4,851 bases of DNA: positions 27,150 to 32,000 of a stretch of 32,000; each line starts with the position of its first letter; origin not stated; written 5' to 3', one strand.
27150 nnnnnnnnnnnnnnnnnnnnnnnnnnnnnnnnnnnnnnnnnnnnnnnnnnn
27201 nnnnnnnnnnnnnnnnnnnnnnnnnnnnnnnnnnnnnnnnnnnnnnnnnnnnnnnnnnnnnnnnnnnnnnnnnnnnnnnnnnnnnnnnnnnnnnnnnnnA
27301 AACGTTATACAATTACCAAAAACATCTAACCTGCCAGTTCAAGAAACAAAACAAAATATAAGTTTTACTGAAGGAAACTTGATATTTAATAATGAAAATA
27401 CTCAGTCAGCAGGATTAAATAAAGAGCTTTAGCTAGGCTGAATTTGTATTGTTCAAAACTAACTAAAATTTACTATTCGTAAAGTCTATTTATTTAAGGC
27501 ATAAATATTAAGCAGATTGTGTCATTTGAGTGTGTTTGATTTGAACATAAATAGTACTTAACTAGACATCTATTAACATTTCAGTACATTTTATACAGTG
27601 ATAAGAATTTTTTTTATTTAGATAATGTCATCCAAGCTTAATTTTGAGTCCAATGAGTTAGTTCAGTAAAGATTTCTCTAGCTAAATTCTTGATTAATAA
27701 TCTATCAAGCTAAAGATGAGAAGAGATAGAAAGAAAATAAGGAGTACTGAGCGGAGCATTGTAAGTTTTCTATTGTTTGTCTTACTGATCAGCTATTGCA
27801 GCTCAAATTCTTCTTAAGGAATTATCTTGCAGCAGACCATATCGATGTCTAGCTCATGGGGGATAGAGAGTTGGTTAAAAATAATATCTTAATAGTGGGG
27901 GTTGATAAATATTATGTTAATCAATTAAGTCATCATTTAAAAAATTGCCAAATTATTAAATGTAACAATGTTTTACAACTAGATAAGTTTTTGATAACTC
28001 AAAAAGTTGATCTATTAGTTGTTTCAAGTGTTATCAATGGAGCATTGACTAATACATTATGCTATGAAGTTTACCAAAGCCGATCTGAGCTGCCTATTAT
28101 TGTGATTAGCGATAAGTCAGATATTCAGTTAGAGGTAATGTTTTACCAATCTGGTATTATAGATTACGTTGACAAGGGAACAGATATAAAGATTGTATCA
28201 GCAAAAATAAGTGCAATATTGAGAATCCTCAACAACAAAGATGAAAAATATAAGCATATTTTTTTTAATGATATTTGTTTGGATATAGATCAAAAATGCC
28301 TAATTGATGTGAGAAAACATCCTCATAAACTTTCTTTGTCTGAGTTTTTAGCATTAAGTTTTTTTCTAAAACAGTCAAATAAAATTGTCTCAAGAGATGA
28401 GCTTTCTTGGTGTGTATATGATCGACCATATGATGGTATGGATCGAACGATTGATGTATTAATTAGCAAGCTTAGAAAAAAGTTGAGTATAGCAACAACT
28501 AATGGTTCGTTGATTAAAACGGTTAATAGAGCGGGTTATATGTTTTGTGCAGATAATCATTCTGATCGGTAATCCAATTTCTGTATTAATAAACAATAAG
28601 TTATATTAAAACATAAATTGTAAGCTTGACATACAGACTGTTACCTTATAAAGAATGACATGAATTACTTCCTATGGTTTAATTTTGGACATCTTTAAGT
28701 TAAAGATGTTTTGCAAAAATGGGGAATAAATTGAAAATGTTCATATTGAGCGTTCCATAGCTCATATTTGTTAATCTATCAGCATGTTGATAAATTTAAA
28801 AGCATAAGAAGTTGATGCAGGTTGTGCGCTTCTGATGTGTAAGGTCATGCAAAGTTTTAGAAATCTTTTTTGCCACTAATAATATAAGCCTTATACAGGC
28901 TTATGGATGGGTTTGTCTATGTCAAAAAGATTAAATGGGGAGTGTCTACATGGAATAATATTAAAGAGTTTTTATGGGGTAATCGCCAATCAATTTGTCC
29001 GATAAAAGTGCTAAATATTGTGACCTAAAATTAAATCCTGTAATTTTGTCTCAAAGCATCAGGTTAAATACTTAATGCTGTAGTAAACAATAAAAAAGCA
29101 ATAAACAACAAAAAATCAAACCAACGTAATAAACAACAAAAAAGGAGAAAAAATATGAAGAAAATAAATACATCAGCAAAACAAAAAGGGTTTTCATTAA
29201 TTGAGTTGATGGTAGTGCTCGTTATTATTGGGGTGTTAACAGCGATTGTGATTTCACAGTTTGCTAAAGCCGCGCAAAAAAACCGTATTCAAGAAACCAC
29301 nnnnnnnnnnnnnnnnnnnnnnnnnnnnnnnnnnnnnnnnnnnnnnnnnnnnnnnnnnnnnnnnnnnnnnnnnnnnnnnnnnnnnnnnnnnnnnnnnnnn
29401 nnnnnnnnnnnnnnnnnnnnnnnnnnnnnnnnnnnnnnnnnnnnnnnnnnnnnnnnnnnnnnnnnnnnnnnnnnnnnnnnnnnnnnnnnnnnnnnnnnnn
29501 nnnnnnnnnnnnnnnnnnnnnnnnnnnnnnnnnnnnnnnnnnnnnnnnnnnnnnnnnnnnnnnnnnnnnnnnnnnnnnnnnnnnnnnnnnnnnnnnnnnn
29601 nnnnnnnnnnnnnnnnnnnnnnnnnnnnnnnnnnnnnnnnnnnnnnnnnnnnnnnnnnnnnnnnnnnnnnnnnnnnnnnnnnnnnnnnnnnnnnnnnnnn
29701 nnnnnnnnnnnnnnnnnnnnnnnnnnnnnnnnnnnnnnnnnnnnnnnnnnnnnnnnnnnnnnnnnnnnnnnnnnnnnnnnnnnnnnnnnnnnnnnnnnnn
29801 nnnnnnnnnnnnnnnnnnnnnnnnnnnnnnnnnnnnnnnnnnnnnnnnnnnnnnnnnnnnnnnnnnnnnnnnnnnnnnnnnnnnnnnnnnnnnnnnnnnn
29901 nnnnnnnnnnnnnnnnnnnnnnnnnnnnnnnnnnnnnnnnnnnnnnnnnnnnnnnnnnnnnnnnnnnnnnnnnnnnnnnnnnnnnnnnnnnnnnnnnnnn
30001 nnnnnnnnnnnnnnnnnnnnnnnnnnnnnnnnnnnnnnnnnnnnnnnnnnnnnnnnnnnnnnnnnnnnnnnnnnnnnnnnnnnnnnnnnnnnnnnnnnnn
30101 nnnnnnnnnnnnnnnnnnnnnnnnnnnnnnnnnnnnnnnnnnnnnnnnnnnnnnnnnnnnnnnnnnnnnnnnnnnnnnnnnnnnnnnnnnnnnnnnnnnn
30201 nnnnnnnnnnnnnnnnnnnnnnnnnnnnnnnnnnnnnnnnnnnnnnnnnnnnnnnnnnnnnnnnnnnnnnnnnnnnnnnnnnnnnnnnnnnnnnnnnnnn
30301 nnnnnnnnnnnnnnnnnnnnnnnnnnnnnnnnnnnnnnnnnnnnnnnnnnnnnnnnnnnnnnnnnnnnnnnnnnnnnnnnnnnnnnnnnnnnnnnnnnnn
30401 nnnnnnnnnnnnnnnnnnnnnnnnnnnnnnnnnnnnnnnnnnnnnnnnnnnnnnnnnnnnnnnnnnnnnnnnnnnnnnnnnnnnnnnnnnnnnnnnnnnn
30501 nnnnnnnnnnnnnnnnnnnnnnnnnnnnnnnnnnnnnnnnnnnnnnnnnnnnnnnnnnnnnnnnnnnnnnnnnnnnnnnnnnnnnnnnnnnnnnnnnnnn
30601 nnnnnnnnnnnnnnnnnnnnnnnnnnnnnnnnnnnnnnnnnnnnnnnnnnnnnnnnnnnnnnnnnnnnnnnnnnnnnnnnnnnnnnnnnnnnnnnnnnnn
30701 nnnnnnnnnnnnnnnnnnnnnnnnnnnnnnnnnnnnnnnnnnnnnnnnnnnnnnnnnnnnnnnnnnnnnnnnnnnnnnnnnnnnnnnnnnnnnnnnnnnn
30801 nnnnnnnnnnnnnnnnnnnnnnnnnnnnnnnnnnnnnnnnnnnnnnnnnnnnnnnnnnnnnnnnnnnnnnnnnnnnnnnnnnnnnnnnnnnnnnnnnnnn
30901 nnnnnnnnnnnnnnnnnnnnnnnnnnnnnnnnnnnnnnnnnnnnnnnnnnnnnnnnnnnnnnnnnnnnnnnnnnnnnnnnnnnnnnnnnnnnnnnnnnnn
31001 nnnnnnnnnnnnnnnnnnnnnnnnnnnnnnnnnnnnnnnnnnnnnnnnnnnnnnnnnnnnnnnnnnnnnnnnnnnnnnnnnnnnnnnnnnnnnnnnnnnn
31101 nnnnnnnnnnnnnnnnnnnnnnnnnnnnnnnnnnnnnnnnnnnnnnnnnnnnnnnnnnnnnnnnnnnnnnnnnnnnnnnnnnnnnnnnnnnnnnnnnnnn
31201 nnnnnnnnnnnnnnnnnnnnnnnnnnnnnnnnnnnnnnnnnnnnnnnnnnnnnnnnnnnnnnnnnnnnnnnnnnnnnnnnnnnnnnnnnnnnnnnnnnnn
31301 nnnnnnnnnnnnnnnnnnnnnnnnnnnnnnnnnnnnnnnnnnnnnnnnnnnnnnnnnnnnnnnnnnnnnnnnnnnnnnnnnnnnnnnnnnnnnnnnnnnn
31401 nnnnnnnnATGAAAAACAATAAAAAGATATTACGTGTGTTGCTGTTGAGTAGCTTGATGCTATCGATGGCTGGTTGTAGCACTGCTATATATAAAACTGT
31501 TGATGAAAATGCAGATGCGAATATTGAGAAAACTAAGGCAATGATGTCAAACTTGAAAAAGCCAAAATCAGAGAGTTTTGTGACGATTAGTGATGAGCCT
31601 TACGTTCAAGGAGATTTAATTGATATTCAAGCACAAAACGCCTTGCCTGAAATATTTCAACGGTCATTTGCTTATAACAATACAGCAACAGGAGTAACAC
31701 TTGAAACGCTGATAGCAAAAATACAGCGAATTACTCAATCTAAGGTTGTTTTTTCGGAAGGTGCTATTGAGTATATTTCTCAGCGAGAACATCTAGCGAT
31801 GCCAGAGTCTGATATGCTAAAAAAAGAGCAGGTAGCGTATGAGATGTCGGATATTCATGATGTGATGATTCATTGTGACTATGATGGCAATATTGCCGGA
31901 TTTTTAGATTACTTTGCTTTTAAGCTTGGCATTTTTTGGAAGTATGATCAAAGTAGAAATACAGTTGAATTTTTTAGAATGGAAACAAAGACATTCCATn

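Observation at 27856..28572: OmpR-family regulator with a dead receiver domain positioned upstream of the pilus operon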

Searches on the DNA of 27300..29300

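Call 32: search_rna_families(source=window, start=27300, end=29300, threshold=evalue, max_evalue=1)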
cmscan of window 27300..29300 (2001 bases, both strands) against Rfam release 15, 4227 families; matches with E-value up to 1: 0.
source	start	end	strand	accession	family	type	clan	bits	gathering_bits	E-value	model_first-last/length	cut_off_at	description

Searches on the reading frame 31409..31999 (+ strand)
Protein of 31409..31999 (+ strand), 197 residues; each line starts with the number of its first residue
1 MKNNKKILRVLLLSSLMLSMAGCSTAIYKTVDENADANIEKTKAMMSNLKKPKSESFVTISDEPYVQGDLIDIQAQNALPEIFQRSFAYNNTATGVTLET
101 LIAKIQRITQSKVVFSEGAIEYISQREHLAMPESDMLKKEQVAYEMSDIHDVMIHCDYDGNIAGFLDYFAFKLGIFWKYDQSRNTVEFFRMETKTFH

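Call 69: search_protein_families(library=pfam, proteins=[window:31409-31999:+], max_evalue=0.00001)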
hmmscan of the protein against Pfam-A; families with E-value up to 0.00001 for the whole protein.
window:31409-31999:+ (197 aa): 0 families
